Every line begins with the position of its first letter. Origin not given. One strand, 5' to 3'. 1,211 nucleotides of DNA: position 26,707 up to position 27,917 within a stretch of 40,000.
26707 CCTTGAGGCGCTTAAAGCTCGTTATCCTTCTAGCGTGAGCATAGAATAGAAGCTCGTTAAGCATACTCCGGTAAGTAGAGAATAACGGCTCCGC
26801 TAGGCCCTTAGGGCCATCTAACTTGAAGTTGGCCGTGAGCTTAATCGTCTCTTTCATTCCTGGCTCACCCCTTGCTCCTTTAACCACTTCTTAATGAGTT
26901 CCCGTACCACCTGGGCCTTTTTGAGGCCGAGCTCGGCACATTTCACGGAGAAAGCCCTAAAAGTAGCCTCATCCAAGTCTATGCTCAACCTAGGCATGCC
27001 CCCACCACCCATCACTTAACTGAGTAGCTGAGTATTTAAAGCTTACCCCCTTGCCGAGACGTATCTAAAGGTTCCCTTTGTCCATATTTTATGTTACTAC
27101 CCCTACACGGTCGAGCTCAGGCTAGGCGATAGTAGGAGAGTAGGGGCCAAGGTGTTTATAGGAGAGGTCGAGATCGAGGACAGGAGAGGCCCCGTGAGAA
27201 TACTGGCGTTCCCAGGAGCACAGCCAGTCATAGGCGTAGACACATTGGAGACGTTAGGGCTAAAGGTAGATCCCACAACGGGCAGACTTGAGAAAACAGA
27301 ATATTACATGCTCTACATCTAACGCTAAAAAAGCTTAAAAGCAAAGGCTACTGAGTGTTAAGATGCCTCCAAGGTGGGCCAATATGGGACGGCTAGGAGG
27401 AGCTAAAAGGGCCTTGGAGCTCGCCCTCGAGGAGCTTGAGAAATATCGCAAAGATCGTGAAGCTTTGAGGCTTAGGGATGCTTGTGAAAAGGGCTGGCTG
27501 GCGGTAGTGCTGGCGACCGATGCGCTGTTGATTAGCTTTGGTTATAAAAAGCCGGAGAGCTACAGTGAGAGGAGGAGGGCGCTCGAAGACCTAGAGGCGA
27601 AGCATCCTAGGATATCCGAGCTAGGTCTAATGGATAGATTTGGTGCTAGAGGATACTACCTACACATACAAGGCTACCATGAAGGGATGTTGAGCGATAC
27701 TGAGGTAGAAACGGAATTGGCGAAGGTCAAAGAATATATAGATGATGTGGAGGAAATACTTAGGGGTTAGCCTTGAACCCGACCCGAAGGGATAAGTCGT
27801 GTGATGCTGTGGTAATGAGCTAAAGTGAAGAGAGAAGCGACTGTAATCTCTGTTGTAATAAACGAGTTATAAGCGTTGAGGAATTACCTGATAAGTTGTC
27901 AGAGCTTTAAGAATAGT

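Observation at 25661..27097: tnpB element carrying a translationally coupled RHH gene in the tnpA position, inserted into a retropepsin-like protease gene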

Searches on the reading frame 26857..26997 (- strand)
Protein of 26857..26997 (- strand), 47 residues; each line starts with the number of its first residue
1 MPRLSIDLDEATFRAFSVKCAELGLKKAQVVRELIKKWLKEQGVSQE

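Call 3: search_protein_families(library=pfam, proteins=[window:26857-26997:-], max_evalue=0.1)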
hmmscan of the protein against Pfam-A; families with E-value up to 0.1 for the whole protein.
seq(47 aa): 4 families
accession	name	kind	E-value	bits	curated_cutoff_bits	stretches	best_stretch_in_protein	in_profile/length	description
PF09274.16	ParG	-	0.00043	20.8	21.4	1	3-42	36-75/76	ParG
PF01402.27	RHH_1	-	0.0005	20.4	20.5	1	3-40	1-38/39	Ribbon-helix-helix protein, copG family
PF21432.3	56B_RHH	-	0.00085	19.7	27.2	1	15-40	6-31/32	56B-like, Ribbon-helix-helix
PF19839.5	RHH_9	-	0.0018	18.5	23.4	1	3-46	7-50/65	Ribbon-helix-helix protein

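Call 6: find_encoding_contigs(protein=window:26857-26997:-, flank=5000, max_places=10)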
Protein seq(47 aa) (47 aa): 3 contigs read that carry it; 3 places shown.
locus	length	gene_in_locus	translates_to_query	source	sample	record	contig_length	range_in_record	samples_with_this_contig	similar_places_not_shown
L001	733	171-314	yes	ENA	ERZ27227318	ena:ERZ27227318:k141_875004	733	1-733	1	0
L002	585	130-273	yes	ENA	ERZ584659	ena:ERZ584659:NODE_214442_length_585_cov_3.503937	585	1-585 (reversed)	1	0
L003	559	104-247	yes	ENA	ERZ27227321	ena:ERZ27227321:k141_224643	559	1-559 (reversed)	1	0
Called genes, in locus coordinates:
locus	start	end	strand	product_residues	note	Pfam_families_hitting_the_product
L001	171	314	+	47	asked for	-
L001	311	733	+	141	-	?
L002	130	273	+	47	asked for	-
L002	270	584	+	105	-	?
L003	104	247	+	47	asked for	-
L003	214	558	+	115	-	?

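Call 19: find_homologous_proteins(query=window:26857-26997:-, max_evalue=0.01)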
Query seq(47 aa) (47 aa): 2 proteins with E <= 0.01 among 2 candidates.
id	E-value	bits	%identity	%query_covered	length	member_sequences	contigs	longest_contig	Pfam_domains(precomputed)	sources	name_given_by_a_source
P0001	2.4e-19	84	93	98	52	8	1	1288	-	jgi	-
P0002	3.0e-7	47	63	85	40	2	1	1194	-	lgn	-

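Call 21: find_encoding_contigs(protein=P0001, flank=5000, max_places=10)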
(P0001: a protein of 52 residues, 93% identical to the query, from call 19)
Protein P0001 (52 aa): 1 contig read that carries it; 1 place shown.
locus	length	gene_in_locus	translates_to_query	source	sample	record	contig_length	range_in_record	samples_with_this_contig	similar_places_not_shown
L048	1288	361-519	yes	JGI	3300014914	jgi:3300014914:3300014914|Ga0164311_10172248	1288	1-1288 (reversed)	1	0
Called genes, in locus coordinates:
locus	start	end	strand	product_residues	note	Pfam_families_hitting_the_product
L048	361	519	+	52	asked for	-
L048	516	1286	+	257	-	?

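Call 22: find_encoding_contigs(protein=P0002, flank=5000, max_places=10)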
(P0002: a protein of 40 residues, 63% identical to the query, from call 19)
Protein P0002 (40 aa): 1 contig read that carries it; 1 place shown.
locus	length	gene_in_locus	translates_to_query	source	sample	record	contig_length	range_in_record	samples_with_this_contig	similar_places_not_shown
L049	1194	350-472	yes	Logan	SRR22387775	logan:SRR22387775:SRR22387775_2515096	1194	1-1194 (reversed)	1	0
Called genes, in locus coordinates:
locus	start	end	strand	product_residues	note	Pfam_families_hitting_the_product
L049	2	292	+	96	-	?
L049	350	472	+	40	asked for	-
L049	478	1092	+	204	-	PF07460:NUMOD3 (weak)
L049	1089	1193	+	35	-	?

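Call 26: find_related_loci(query=A1, collection=metagenome_contigs, flank=4000)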
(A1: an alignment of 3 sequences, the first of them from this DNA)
Query A1 (47 aa) in metagenome_contigs; peptide patterns used: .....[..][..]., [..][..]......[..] (x = any residue, [..] = any of these).
428 stretches matched a pattern; 4 encode a relative of the query (tblastn E <= 1e-3); 4 distinct loci.
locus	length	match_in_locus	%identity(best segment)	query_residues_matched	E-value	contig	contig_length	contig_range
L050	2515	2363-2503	94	1-47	6e-27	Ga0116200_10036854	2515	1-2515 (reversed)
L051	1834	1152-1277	93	1-42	6e-24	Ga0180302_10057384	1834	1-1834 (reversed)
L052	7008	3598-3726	63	1-43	8e-15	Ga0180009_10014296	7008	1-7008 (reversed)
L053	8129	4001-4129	63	1-43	8e-15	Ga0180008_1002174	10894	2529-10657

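Call 27: find_related_loci(query=A1, collection=viral_contigs, flank=4000)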
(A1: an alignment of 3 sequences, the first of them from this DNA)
Query A1 (47 aa) in viral_contigs; peptide patterns used: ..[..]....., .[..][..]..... (x = any residue, [..] = any of these).
25 stretches matched a pattern, but none encodes a relative of the query by tblastn (E <= 1e-3).

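Call 53: predict_structure(alignment_id=A1)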
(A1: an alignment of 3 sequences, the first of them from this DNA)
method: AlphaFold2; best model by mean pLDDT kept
length: 47 residues; sequences in the alignment: 3
mean_pLDDT: 85.7   pTM: 0.54
mean pLDDT of the five models: 85.7, 74.7, 74.2, 72.9, 71.7
residues with pLDDT >= 90: 27; 70-90: 13; 50-70: 6; < 50: 1
segments of 3 or more residues with pLDDT < 50: none
pLDDT, mean of each block of 10 residues (from residue 1): 76 93 92 91 73
secondary structure, 60 per line:
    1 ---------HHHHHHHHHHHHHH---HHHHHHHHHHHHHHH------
elements in order: H10-23 H27-41

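Call 55: fold_search(model_id=the predicted structure, library=pdb)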
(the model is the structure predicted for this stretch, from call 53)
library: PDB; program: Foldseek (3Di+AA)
matches with E <= 10: 178; with E <= 0.001: 0
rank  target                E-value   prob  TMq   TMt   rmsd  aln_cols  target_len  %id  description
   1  1p94_MODEL_1_A        1.2e-02  1.00  0.69  0.47   1.7        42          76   33  NMR Structure of ParG symmetric dimer (released 2004-01-13)
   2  2cpg_B                3.7e-02  0.98  0.60  0.62   2.5        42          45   26  TRANSCRIPTIONAL REPRESSOR COPG (released 1999-11-19)
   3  1ea4_F                5.1e-02  0.97  0.61  0.63   2.4        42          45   26  TRANSCRIPTIONAL REPRESSOR COPG/22bp dsDNA COMPLEX (released 2001-07-05)
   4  1b01_A                7.1e-02  0.96  0.60  0.63   2.4        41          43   24  TRANSCRIPTIONAL REPRESSOR COPG/DNA COMPLEX (released 1999-11-19)
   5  1ea4_E                7.7e-02  0.96  0.61  0.64   2.3        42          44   26  TRANSCRIPTIONAL REPRESSOR COPG/22bp dsDNA COMPLEX (released 2001-07-05)
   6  1ea4_B                1.3e-01  0.92  0.58  0.64   2.1        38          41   24  TRANSCRIPTIONAL REPRESSOR COPG/22bp dsDNA COMPLEX (released 2001-07-05)
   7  7wj0_MODEL_1_A        1.4e-01  0.94  0.62  0.60   3.0        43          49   23  Solution structure of N-terminal domain (nMazE6) of mycobacterial antitoxin MazE6 from MazEF6 TA system (released 2022-10-12)
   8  2cpg_C                1.4e-01  0.90  0.58  0.63   2.3        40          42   25  TRANSCRIPTIONAL REPRESSOR COPG (released 1999-11-19)
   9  6iya_F                1.5e-01  0.98  0.76  0.73   1.3        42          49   14  Structure of the DNA binding domain of antitoxin CopASO (released 2019-01-16)
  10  2gpe_D                1.5e-01  0.97  0.73  0.72   1.3        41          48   15  Structure of the DNA-binding domain of E. Coli Proline Utilization A (PUTA) (released 2007-02-20)
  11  1myl_A                1.6e-01  0.96  0.71  0.74   1.7        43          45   16  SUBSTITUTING HYDROPHOBIC RESIDUES FOR A BURIED SALT BRIDGE ENHANCES PROTEIN STABILITY BUT DOES NOT REDUCE CONFORMATION (released 1995-01-26)
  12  2k5j_MODEL_1_A        1.6e-01  0.96  0.74  0.47   3.0        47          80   26  Solution structure of protein yiiF from Shigella flexneri serotype 5b (strain 8401) . Northeast Structural Gen (released 2008-08-26)
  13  1ea4_H                1.6e-01  0.90  0.61  0.64   2.3        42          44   26  TRANSCRIPTIONAL REPRESSOR COPG/22bp dsDNA COMPLEX (released 2001-07-05)
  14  6iya_D                1.9e-01  0.97  0.79  0.77   1.3        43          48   14  Structure of the DNA binding domain of antitoxin CopASO (released 2019-01-16)
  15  7nyw_I                1.9e-01  0.85  0.57  0.25   3.4        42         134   21  Cryo-EM structure of the MukBEF-MatP-DNA head module (released 2021-07-07)
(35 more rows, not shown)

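Call 56: search_solved_structures(query=A1, max_evalue=10, show_alignments=2)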
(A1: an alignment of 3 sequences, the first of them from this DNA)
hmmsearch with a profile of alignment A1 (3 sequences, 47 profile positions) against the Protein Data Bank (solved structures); distinct sequences matched with E-value up to 10: 2.
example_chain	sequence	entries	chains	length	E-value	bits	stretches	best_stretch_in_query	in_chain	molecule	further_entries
1p94_A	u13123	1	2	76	9.4e-05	25.2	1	3-42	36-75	plasmid partition protein ParG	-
2kel_A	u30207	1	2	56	0.041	16.7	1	6-41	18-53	Uncharacterized protein 56B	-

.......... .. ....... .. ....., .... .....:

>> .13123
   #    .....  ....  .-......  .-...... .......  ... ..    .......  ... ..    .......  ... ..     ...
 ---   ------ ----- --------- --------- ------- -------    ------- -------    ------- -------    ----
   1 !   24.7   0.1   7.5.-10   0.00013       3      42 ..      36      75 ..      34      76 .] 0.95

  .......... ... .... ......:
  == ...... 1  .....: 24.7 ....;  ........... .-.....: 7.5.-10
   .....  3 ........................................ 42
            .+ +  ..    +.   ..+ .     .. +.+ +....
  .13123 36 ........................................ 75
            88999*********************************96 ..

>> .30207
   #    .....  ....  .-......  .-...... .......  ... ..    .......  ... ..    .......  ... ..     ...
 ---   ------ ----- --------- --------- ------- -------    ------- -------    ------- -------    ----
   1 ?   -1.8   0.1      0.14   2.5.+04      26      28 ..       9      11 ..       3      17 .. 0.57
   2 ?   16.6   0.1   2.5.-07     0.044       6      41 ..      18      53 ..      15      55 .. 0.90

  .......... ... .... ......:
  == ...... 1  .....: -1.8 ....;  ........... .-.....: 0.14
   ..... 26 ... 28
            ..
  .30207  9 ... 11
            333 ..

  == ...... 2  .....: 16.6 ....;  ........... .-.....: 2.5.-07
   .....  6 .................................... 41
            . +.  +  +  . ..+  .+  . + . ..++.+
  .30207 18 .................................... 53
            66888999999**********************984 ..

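Call 63: search_dna_similar(query=window:26857-26997:-, collection=phages, mode=protein, max_evalue=1, max_rows=15)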
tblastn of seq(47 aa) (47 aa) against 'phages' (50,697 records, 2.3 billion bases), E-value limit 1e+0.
No match.

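Call 64: search_protein_families(library=padloc, proteins=[window:26857-26997:-], max_evalue=0.01)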
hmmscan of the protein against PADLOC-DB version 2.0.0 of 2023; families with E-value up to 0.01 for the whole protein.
seq(47 aa): 0 families

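Call 65: search_protein_families(library=ncbifam, proteins=[window:26857-26997:-], max_evalue=0.01)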
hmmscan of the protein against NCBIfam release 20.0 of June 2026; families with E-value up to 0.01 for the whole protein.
seq(47 aa): 0 families

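Call 94: search_protein_representatives(alignment_id=A1)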
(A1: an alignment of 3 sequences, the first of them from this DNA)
Query: 3 sequences, 47 profile positions. Proteins with E-value up to 0.001 (for the whole library): 85; up to 1e-10: 6; up to 1e-30: 0. The best 85 are listed.
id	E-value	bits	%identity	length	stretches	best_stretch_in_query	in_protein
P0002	2.9e-23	97.3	-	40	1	1-40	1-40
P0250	2.4e-18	81.5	-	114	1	4-40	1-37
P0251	1.0e-13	66.7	-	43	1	1-42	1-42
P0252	9.5e-13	63.6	-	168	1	1-42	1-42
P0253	3.8e-11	58.5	-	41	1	1-40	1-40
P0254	5.7e-11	57.9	-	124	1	3-39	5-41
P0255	2.0e-10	56.2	-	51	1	3-44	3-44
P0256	6.3e-10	54.6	-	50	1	9-40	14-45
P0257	1.7e-09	53.3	-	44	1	1-41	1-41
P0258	3.7e-09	52.1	-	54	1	4-42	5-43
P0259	2.1e-08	49.7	-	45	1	4-40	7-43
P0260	3.1e-08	49.2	-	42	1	1-41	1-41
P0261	3.2e-08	49.1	-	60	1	5-45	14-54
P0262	3.5e-08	49.0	-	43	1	3-40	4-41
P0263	3.8e-08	48.9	-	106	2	8-40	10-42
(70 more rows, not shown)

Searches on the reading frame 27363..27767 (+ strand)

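Call 3: search_protein_families(library=pfam, proteins=[window:27363-27767:+], max_evalue=0.1)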
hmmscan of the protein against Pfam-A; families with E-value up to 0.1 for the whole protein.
seq(135 aa): 4 families
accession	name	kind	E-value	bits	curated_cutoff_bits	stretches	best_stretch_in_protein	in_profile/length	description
PF05942.16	PaREP1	-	7.8e-06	26.2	24.4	1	18-124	3-113/115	Archaeal PaREP1/PaREP8 family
PF18498.6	DUF5618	-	7.9e-05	23.3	33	1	14-130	13-120/121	Domain of unknown function (DUF5618)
PF19075.5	DUF5771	-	0.025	15.3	26.2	1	56-99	3-45/69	Family of unknown function (DUF5771)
PF05700.16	BCAS2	-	0.029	14.4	24.5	1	71-130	98-154/206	Breast carcinoma amplified sequence 2 (BCAS2)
